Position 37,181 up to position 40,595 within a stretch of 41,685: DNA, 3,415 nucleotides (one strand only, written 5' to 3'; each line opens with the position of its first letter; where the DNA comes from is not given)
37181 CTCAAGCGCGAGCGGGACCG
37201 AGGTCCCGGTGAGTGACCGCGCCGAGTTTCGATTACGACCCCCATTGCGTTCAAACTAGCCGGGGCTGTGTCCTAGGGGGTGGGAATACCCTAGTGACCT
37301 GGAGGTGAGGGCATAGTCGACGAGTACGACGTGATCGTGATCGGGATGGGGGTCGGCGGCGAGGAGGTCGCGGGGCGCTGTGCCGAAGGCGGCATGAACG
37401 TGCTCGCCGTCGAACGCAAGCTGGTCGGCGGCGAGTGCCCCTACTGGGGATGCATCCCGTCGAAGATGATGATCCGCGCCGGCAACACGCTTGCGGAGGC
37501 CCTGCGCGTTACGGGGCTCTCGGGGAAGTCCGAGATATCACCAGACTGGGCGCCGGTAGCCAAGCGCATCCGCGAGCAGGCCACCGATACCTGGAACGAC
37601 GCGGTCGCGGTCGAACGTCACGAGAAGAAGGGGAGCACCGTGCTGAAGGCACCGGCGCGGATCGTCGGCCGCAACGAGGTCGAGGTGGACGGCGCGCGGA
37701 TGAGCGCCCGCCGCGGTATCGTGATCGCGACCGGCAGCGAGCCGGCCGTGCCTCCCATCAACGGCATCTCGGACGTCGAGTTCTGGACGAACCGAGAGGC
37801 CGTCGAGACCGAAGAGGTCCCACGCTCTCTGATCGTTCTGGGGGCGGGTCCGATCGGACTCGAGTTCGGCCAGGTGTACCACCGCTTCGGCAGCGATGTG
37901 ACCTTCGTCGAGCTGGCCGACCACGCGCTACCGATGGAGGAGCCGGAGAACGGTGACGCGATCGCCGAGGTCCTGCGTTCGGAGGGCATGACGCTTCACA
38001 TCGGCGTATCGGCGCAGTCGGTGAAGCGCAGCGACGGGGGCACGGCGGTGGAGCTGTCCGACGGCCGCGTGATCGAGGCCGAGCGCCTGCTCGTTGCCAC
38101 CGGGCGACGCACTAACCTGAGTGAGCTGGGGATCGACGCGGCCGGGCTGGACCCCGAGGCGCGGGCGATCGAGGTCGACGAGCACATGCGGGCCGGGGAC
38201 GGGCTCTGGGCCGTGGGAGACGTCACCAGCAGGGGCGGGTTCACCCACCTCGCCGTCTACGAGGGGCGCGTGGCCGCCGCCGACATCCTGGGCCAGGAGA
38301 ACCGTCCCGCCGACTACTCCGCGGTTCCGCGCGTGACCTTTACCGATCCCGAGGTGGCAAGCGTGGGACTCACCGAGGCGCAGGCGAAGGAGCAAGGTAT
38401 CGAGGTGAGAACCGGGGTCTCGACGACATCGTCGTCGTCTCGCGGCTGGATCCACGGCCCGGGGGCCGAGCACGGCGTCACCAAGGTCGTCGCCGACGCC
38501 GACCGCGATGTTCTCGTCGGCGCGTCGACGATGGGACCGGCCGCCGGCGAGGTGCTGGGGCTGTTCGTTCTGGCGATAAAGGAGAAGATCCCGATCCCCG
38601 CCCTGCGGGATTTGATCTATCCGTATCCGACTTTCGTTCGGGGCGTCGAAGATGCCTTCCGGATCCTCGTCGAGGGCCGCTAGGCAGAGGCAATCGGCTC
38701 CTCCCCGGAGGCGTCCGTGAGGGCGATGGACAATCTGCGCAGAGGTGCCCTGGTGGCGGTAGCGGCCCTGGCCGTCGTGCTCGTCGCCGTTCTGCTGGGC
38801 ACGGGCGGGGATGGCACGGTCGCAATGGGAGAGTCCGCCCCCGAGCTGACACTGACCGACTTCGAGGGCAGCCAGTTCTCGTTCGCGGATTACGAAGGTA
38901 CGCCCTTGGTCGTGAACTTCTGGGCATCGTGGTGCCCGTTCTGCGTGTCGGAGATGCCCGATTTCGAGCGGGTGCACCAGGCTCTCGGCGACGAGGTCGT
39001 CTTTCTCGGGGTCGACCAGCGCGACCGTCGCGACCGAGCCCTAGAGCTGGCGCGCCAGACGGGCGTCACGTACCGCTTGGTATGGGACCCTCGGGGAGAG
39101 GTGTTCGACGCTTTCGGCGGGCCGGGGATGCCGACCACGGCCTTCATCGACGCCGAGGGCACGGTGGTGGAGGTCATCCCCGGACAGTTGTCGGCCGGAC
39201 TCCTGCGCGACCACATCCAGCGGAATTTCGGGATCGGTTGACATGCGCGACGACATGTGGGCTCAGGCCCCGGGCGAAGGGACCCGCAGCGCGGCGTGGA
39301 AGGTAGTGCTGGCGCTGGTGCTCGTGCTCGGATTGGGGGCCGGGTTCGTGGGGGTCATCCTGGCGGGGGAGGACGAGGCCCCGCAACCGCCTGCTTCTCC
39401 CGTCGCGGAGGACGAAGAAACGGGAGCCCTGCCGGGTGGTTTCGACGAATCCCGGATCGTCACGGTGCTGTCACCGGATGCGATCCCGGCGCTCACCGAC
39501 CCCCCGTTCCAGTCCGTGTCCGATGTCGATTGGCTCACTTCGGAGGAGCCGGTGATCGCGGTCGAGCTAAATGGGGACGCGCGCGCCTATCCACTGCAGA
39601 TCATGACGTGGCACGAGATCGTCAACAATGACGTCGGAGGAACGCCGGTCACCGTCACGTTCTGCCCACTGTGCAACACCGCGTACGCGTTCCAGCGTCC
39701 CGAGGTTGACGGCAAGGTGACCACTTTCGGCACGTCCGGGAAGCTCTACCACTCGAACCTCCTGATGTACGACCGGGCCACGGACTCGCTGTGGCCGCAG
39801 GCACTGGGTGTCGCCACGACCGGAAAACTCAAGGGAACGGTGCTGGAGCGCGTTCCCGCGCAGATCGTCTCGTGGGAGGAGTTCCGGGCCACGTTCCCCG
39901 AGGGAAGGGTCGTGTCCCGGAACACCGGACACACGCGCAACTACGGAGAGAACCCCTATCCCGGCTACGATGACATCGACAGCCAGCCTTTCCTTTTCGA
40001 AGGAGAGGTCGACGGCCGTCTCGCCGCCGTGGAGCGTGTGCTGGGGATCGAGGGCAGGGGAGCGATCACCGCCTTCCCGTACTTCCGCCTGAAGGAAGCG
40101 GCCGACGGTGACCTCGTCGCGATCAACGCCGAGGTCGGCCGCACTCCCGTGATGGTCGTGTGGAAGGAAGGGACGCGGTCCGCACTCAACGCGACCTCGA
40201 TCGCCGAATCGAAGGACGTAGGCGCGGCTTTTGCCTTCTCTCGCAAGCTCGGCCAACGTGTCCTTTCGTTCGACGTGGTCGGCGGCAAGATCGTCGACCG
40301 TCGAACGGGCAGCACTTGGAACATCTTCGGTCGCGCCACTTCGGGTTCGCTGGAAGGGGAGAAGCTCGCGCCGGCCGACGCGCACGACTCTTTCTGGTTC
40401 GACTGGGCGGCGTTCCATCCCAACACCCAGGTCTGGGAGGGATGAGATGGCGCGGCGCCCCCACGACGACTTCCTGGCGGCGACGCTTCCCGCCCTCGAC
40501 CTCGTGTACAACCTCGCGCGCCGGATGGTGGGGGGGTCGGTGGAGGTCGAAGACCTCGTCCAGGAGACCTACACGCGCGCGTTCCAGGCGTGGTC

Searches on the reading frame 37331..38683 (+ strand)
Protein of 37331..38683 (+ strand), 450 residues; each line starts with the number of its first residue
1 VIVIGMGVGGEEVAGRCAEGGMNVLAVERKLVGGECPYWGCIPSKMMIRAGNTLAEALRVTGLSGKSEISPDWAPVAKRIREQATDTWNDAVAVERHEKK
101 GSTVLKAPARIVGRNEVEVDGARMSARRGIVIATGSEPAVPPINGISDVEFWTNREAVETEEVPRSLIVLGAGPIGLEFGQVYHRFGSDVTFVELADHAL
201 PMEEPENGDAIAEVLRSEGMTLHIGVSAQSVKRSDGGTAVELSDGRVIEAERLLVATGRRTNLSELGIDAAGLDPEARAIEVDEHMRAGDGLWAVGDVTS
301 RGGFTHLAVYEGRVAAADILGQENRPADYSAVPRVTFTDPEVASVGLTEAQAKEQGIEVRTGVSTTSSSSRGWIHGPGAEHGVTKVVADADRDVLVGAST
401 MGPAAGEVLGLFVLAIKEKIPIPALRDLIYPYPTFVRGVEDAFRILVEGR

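Call 10: search_protein_families(library=pfam, proteins=[window:37331-38683:+], max_evalue=0.001)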
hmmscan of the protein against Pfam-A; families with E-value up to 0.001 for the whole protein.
window:37331-38683:+ (450 aa): 5 families
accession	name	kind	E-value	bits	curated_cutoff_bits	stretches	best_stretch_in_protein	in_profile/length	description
PF07992.20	Pyr_redox_2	-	2e-52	178.8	26.1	1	2-312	4-291/291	Pyridine nucleotide-disulphide oxidoreductase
PF02852.28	Pyr_redox_dim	-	6.4e-26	91.2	25.3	1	332-440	1-107/110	Pyridine nucleotide-disulphide oxidoreductase, dimerisation domain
PF00070.33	Pyr_redox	-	9.4e-18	65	22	1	167-244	2-81/82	Pyridine nucleotide-disulphide oxidoreductase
PF13738.12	Pyr_redox_3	-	4.4e-05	23.3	30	1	111-267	110-275/305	Pyridine nucleotide-disulphide oxidoreductase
PF02826.25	2-Hacid_dh_C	-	0.00015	21.7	25.1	0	2-30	40-68/178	D-isomer specific 2-hydroxyacid dehydrogenase, NAD binding domain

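Call 37: search_protein_families(library=ncbifam, proteins=[window:37331-38683:+], max_evalue=0.001)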
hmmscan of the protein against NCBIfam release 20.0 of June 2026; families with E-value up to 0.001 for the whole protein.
window:37331-38683:+ (450 aa): 38 families (the best 25 are shown)
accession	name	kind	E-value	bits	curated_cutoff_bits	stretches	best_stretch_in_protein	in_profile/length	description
TIGR02053.1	MerA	equivalog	2.3e-96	323.6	454.45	1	1-440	3-447/465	mercury(II) reductase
TIGR01350.1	lipoamide_DH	equivalog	1.2e-94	317.7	408.8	1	1-444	4-452/461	dihydrolipoyl dehydrogenase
NF004991.0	PRK06370.1-3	subfamily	8.8e-86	288.4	620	1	1-439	38-480/509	FAD-containing oxidoreductase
NF004992.0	PRK06370.1-4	equivalog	5.8e-79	265.7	629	1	2-434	8-443/459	FAD-containing oxidoreductase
NF010311.1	PRK13748.1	subfamily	6.6e-74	249.7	600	1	2-440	101-542/560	mercury(II) reductase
NF005884.0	PRK07846.1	equivalog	4.1e-71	239.9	501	1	1-441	6-446/454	mycothione reductase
NF004946.0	PRK06292.2-4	subfamily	1.8e-70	238.1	634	1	1-445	6-469/487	dihydrolipoyl dehydrogenase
NF004947.0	PRK06292.2-5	equivalog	1.3e-67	228.7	592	1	1-411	6-422/474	dihydrolipoyl dehydrogenase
TIGR03452.1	mycothione_red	equivalog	3.4e-67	227.3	635.65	1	1-419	5-424/452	mycothione reductase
NF004776.0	PRK06116.1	equivalog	1.6e-66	225.2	480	1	1-418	7-425/450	glutathione-disulfide reductase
NF004990.0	PRK06370.1-1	equivalog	6.6e-66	222.8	842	1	2-434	8-443/459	FAD-containing oxidoreductase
NF004943.0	PRK06292.2-1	equivalog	2e-63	214.8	432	1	2-445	7-454/456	dihydrolipoyl dehydrogenase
NF003585.0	PRK05249.1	equivalog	5.5e-63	213.2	465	1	1-436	9-447/464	Si-specific NAD(P)(+) transhydrogenase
NF041853.1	hythiocyan_redase_MerA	equivalog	1.1e-61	209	650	1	1-445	6-440/440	hypothiocyanous acid reductase MerA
TIGR01424.1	gluta_reduc_2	equivalog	1.9e-61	208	606.05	1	2-417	6-420/446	glutathione-disulfide reductase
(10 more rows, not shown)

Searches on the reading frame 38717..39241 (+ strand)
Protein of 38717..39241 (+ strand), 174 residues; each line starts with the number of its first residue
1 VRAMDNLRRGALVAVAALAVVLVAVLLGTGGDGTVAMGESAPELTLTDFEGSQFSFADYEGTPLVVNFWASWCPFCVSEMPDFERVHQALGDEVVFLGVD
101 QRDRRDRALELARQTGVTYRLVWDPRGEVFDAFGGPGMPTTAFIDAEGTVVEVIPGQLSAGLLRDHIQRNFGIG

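Call 10: search_protein_families(library=pfam, proteins=[window:38717-39241:+], max_evalue=0.001)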
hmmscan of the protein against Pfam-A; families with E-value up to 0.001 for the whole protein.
window:38717-39241:+ (174 aa): 6 families
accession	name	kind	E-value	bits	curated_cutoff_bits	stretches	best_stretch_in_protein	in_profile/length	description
PF00578.27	AhpC-TSA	-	8.3e-24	84.3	26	1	38-152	2-123/124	AhpC/TSA family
PF08534.16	Redoxin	-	1.4e-21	77.3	26.6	1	38-158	3-136/148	Redoxin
PF13098.12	Thioredoxin_2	-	3.5e-08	34.2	27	1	60-163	4-100/104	Thioredoxin-like domain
PF00085.26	Thioredoxin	-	1.2e-07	32.1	23.5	1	61-109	18-66/103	Thioredoxin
PF13905.12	Thioredoxin_8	-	8.1e-05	23.3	27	1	62-150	2-94/94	Thioredoxin-like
PF00837.23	T4_deiodinase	-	0.00011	22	27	1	11-97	51-138/237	Iodothyronine deiodinase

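Call 37: search_protein_families(library=ncbifam, proteins=[window:38717-39241:+], max_evalue=0.001)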
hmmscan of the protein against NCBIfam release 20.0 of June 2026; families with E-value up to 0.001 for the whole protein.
window:38717-39241:+ (174 aa): 13 families
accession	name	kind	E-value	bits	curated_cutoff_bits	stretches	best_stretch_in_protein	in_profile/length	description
NF002854.0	PRK03147.1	subfamily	9.6e-24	84.2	170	1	13-168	16-170/176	thiol-disulfide oxidoreductase ResA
NF047696.1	ThlDiSintTplARhiz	equivalog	5.4e-17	62.3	230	1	39-156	75-199/219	thiol:disulfide interchange protein TlpA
TIGR00385.1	dsbE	subfamily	6.5e-15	55.1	123.15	1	59-159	61-159/173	DsbE family thiol:disulfide interchange protein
NF041202.1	StoA_CxxC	exception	3.6e-14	52.9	210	1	17-165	11-159/163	endospore biogenesis thiol-disulfide oxidoreductase StoA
NF041054.1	WAxxUGC_long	equivalog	2.1e-11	43.7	300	1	28-152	70-196/354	ResA-like WAxxUGC motif-containing protein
NF011941.0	PRK15412.1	equivalog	6.6e-10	38.8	359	1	37-166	41-171/185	thiol:disulfide interchange protein DsbE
NF010625.0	PRK14018.1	equivalog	8.3e-09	34.5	522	1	36-161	33-163/521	bifunctional peptide-methionine (S)-S-oxide reductase MsrA/peptide-methionine (R)-S-oxide reductase MsrB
NF008229.0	PRK10996.1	equivalog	6.3e-07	29.2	125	1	61-110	52-101/141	thioredoxin TrxC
TIGR01068.1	thioredoxin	equivalog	7.5e-07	29.3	96.8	1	62-109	15-62/101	thioredoxin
NF006960.0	PRK09437.1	equivalog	1.9e-05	24.6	140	1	35-137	4-107/156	thioredoxin-dependent thiol peroxidase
NF047697.1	ThioredTrxAClost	equivalog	4.6e-05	23.6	140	1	62-108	18-64/105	thioredoxin TrxA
NF053650.1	PerredPrxQDein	equivalog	0.0002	21.3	260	1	42-137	2-97/148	thioredoxin-dependent peroxiredoxin PrxQ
TIGR02661.1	MauD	equivalog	0.00077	19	188.6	1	35-149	46-158/189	methylamine dehydrogenase accessory protein MauD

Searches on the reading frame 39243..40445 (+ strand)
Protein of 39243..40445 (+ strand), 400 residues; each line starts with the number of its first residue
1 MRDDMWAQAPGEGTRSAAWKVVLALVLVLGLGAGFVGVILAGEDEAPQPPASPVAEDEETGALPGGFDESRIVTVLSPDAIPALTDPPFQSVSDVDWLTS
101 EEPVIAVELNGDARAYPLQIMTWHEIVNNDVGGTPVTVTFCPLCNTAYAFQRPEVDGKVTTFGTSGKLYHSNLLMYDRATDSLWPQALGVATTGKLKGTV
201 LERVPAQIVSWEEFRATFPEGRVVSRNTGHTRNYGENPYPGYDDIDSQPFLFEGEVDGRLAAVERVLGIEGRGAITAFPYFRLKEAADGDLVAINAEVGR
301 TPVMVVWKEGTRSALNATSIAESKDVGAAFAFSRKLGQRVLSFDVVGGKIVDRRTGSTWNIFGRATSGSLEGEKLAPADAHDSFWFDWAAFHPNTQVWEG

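Call 10: search_protein_families(library=pfam, proteins=[window:39243-40445:+], max_evalue=0.001)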
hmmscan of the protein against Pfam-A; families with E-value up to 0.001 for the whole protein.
window:39243-40445:+ (400 aa): 1 family
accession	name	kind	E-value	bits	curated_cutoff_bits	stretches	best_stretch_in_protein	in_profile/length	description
PF11376.13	DUF3179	-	8.8e-103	344.2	27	1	79-395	2-292/292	Protein of unknown function (DUF3179)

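Call 37: search_protein_families(library=ncbifam, proteins=[window:39243-40445:+], max_evalue=0.001)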
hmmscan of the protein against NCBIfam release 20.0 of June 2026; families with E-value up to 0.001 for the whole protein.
window:39243-40445:+ (400 aa): 0 families
